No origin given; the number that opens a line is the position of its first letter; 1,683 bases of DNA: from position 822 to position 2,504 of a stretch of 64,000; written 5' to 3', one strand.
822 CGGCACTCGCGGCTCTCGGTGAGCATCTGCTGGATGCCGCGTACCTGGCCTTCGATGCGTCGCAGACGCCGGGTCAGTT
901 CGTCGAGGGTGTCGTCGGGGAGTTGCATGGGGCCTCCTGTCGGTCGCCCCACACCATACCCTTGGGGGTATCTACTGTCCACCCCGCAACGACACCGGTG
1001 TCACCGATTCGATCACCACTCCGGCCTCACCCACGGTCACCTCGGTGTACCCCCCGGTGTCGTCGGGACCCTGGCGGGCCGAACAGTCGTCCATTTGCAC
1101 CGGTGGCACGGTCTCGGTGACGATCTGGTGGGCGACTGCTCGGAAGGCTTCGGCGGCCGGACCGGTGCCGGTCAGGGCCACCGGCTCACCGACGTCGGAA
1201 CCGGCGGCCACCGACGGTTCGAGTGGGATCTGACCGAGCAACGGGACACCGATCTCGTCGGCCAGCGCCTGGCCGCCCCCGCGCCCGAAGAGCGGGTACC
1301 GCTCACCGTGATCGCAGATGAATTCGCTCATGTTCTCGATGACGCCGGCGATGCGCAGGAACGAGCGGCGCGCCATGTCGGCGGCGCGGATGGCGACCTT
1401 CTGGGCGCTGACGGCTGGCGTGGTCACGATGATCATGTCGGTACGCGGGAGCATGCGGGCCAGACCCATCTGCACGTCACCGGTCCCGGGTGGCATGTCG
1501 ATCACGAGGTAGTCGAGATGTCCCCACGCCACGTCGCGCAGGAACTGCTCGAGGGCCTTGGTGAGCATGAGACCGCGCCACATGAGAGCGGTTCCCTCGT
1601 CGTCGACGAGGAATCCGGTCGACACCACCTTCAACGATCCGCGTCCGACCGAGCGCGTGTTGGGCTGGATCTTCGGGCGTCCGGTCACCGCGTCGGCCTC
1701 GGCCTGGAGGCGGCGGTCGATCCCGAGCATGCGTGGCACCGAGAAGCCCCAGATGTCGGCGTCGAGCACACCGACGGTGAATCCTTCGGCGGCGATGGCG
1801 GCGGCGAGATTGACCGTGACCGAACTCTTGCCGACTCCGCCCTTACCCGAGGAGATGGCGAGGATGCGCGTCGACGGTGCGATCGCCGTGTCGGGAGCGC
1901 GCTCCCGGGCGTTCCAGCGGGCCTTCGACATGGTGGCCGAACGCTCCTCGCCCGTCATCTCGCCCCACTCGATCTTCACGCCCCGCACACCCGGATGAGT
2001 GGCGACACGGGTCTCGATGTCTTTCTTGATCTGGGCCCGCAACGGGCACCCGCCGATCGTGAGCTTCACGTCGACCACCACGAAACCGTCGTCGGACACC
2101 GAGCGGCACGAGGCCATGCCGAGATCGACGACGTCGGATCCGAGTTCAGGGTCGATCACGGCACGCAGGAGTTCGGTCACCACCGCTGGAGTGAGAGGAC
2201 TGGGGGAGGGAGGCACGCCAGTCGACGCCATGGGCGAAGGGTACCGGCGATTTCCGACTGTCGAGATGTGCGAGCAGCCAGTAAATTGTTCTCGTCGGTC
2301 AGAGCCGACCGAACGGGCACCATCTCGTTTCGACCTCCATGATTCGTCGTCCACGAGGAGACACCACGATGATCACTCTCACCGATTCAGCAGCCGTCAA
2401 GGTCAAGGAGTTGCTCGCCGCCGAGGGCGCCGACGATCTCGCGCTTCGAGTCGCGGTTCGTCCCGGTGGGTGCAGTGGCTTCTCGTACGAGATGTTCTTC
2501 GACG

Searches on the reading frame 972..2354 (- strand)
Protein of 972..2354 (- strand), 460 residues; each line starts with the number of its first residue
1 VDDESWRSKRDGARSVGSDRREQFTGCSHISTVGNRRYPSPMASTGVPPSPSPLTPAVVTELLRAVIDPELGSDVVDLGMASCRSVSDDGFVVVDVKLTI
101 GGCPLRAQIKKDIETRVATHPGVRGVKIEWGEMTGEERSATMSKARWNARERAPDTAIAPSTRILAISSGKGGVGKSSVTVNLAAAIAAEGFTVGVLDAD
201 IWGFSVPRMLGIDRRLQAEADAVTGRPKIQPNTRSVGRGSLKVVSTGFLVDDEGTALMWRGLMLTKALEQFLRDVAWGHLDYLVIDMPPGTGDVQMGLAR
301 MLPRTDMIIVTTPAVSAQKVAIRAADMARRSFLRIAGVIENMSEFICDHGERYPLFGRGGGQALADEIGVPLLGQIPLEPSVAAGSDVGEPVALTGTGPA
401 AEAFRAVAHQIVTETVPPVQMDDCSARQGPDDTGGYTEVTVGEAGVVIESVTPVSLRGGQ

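Call 61: search_protein_families(library=pfam, proteins=[window:972-2354:-], max_evalue=0.00001)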
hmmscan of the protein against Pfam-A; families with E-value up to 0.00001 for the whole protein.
window:972-2354:- (460 aa): 5 families
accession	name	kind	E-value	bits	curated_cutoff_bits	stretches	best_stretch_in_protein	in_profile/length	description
PF10609.15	ParA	-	4.8e-81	272.2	27.1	1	163-411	4-245/246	NUBPL iron-transfer P-loop NTPase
PF01883.24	FeS_assembly_P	-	1.5e-13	51.3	23.5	1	58-129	3-72/73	Iron-sulfur cluster assembly protein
PF01656.29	CbiA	-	1.2e-10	41.8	25.4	1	165-386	1-119/125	CobQ/CobB/MinD/ParA nucleotide binding domain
PF13614.12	AAA_31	-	7e-09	36.3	27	1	163-310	2-145/177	AAA domain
PF00142.24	Fer4_NifH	-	4.8e-06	26.7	25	0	169-196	6-33/271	4Fe-4S iron sulfur cluster binding proteins, NifH/frxC family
